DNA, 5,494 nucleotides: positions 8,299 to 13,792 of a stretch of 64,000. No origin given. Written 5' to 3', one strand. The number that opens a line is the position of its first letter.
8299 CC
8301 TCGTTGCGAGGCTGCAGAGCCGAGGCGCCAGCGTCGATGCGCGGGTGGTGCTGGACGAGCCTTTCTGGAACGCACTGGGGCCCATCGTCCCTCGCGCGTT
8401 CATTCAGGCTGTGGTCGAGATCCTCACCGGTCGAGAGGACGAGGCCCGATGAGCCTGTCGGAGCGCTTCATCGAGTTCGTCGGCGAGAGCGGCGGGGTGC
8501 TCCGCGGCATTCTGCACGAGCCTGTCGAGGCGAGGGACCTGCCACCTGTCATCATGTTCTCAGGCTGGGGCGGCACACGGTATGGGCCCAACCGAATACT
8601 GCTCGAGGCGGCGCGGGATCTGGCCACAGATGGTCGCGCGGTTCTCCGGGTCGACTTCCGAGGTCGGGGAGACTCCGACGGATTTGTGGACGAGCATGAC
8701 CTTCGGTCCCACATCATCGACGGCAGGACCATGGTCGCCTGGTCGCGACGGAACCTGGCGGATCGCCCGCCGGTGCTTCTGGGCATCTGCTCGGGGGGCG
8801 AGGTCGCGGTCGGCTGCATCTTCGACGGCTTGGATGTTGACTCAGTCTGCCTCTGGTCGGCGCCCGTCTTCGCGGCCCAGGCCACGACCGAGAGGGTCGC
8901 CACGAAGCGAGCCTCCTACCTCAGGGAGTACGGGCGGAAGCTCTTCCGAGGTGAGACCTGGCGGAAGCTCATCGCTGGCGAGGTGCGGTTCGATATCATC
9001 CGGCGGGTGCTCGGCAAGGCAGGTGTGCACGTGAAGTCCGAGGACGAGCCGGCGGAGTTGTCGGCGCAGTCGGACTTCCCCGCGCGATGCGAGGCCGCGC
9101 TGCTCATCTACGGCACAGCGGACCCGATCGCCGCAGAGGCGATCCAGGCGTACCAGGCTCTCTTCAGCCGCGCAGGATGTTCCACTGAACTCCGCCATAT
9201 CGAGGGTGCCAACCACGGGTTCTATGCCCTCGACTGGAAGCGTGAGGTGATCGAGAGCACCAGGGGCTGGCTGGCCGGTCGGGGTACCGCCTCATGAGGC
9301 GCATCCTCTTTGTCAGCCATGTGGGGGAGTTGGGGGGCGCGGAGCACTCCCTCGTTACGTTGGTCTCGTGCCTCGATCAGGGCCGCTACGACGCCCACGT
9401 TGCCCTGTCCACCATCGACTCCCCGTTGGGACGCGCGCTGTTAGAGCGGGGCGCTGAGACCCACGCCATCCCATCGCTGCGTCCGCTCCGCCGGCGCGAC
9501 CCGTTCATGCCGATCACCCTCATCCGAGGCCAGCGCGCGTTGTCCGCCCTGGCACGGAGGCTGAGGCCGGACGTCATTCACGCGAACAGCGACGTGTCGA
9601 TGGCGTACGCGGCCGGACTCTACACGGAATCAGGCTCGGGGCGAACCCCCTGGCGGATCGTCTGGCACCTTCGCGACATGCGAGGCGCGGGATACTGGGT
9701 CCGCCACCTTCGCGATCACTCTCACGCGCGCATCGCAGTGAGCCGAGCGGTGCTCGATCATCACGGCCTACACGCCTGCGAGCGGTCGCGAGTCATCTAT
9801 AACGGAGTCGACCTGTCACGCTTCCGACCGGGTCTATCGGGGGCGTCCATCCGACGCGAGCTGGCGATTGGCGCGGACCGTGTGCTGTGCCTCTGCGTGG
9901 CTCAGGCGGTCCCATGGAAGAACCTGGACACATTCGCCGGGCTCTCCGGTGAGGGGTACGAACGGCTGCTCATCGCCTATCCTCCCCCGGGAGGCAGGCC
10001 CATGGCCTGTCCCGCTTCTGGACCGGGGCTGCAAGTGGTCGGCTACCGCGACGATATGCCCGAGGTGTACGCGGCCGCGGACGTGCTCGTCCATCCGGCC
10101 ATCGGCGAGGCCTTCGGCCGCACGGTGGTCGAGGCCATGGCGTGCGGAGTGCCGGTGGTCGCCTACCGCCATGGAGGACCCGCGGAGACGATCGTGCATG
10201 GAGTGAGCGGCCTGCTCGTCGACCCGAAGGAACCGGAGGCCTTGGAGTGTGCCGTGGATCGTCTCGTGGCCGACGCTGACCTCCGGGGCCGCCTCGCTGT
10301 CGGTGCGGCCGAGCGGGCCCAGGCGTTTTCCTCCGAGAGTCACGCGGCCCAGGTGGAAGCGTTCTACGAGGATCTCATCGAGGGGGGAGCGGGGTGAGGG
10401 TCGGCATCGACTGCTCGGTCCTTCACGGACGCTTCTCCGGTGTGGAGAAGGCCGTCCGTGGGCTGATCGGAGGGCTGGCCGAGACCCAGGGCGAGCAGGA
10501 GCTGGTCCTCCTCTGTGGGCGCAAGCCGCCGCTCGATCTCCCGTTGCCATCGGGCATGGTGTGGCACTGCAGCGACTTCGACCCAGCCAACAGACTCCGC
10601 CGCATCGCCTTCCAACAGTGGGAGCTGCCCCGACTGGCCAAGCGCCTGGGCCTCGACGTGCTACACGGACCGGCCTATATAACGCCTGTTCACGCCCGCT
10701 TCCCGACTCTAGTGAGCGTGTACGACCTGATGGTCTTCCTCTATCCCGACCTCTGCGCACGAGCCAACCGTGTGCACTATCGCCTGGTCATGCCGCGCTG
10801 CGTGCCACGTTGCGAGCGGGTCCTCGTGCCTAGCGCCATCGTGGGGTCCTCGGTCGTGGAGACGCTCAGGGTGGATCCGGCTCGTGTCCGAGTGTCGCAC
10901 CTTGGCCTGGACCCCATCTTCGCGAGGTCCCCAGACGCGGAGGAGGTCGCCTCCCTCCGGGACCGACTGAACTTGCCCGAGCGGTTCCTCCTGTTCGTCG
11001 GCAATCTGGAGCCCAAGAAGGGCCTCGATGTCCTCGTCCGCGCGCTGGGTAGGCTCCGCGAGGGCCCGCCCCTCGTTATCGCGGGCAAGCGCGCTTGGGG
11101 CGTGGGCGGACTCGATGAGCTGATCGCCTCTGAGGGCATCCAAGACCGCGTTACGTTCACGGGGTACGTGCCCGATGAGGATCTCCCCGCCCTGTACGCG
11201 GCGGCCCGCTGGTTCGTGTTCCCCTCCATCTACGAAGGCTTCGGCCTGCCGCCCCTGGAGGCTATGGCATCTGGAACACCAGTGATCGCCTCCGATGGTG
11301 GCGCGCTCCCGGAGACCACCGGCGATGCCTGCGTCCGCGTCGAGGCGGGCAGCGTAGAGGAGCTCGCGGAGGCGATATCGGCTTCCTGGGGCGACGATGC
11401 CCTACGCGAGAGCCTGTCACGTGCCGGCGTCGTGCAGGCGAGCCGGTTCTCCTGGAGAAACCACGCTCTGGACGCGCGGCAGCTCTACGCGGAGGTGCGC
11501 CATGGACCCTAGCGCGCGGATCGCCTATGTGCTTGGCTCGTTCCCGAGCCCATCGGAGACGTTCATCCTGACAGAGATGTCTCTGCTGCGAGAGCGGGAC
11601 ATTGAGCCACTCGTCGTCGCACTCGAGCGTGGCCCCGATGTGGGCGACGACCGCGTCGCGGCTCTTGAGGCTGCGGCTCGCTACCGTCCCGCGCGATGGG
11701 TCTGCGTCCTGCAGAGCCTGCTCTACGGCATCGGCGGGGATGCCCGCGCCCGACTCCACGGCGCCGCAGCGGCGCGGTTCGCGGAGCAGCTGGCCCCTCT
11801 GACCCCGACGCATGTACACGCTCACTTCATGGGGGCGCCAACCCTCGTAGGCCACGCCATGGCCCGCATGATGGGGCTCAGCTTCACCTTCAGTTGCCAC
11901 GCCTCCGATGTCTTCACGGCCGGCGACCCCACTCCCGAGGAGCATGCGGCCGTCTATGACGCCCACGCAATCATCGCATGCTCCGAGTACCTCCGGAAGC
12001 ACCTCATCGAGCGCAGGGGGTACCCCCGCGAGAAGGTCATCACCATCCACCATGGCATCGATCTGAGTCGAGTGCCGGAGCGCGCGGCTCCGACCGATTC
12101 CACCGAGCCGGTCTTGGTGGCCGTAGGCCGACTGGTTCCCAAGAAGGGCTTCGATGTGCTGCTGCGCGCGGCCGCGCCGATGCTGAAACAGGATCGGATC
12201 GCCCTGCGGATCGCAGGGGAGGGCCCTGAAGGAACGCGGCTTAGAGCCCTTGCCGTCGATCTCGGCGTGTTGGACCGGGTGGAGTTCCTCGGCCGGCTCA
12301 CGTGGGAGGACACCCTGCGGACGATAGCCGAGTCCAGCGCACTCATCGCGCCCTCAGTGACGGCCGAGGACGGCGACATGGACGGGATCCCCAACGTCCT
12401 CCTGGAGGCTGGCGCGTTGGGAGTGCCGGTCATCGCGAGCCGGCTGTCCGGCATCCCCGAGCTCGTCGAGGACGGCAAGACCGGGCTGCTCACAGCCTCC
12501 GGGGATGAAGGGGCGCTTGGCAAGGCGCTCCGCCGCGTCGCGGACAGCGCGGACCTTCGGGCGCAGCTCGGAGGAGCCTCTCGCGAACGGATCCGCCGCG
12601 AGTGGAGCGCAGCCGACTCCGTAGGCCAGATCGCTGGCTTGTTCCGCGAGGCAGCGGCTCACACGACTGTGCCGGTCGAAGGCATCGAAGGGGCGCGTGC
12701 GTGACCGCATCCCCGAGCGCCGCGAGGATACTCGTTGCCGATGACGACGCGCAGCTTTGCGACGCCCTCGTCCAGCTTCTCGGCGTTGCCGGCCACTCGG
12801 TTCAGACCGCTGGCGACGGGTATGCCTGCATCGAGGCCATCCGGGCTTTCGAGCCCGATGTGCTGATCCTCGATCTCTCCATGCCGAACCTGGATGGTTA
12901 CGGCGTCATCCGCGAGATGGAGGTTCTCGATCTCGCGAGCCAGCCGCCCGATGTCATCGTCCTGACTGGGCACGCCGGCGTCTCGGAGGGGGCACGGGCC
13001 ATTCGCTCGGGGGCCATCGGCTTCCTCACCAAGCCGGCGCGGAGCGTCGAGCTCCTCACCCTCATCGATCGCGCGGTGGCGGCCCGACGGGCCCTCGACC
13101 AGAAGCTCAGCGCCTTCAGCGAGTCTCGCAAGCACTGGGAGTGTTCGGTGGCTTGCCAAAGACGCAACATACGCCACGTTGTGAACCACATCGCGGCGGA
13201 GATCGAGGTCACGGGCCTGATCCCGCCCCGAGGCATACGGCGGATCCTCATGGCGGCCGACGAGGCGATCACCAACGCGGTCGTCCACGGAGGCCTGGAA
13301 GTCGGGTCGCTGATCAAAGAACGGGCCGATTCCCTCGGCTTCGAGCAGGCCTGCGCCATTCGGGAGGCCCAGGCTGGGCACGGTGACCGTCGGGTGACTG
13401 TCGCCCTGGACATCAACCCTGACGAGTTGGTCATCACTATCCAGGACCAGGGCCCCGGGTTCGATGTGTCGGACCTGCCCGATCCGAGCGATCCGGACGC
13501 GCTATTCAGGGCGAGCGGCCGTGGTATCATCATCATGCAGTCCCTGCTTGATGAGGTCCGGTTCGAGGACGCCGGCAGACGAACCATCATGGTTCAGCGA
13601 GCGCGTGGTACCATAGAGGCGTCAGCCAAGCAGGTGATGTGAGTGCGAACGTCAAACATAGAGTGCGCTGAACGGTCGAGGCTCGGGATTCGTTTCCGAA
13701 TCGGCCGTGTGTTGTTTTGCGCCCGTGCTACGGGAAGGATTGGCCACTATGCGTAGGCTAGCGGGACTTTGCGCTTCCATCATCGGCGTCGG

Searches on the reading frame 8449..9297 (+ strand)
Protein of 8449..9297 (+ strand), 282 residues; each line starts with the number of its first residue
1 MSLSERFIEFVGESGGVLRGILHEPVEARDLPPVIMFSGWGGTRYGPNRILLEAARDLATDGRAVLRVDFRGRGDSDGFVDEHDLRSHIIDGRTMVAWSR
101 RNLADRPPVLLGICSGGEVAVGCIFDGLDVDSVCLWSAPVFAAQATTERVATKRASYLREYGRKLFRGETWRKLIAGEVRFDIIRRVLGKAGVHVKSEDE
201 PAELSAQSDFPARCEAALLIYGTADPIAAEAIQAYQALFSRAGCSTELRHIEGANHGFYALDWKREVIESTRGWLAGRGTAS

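Call 12: search_protein_families(library=ncbifam, proteins=[window:8449-9297:+], max_evalue=0.01)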
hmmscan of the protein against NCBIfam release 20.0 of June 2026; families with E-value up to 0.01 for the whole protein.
window:8449-9297:+ (282 aa): 3 families
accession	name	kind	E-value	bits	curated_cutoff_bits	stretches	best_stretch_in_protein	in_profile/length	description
TIGR03100.1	hydr1_PEP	hypoth_equivalog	7.6e-18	64.8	168.45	1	14-275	10-272/274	hydrolase 1, exosortase A system-associated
TIGR03101.1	hydr2_PEP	hypoth_equivalog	0.00021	20.9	202.75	1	47-145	41-138/266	hydrolase 2, exosortase A system-associated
TIGR00976.1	CocE_NonD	subfamily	0.0012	18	66.3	1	54-99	45-89/550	CocE/NonD family hydrolase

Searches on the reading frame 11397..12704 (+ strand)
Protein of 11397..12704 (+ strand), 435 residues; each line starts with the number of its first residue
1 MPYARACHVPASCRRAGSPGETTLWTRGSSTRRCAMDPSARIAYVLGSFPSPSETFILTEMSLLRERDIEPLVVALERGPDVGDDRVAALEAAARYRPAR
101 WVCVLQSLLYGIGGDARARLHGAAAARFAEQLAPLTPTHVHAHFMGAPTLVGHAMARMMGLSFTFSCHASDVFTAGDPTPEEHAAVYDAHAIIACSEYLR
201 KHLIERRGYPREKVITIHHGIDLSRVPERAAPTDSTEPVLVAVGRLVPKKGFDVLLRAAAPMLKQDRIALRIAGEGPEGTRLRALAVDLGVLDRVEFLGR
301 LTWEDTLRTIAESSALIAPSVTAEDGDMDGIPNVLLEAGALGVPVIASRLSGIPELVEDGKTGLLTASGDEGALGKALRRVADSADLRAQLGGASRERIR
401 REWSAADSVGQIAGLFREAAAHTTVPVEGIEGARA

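Call 45: search_protein_families(library=pfam, proteins=[window:11397-12704:+], max_evalue=0.1)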
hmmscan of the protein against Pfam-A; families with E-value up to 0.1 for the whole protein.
window:11397-12704:+ (435 aa): 5 families
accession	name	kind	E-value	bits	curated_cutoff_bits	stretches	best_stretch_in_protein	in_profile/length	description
PF00534.26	Glycos_transf_1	-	9.3e-33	113.6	26.4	1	232-397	10-171/172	Glycosyl transferases group 1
PF13692.12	Glyco_trans_1_4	-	2.1e-32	112.7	27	1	237-382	1-140/142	Glycosyl transferases group 1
PF13439.12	Glyco_transf_4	-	3e-16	60.3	28.5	1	54-225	5-170/170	Glycosyltransferase Family 4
PF13524.12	Glyco_trans_1_2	-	8.3e-10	39.2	25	1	266-412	13-142/144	Glycosyl transferase-like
PF20706.3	GT4-conflict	-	1.6e-05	24.5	26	1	182-360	140-323/385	Family 4 Glycosyltransferase in conflict systems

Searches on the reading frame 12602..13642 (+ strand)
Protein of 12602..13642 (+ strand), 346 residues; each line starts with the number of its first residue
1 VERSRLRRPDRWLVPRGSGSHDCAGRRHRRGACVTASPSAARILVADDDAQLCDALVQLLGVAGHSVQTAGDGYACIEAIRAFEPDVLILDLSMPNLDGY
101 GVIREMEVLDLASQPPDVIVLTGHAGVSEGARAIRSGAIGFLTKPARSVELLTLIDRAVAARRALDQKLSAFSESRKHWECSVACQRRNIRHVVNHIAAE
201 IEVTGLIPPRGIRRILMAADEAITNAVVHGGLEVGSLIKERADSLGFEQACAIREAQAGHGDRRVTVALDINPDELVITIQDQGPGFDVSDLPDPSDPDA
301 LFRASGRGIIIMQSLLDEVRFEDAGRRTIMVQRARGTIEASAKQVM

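Call 45: search_protein_families(library=pfam, proteins=[window:12602-13642:+], max_evalue=0.1)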
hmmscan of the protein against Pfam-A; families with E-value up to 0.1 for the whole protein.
window:12602-13642:+ (346 aa): 3 families
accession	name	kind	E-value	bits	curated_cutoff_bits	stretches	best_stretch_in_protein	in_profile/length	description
PF00072.30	Response_reg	-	1.9e-22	80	30.2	1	43-155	1-110/111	Response regulator receiver domain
PF13581.12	HATPase_c_2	-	1.1e-18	68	27.4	1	194-331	11-126/127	Histidine kinase-like ATPase domain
PF02518.31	HATPase_c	-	1.9e-05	25.5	26.4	1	221-317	12-85/111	Histidine kinase-, DNA gyrase B-, and HSP90-like ATPase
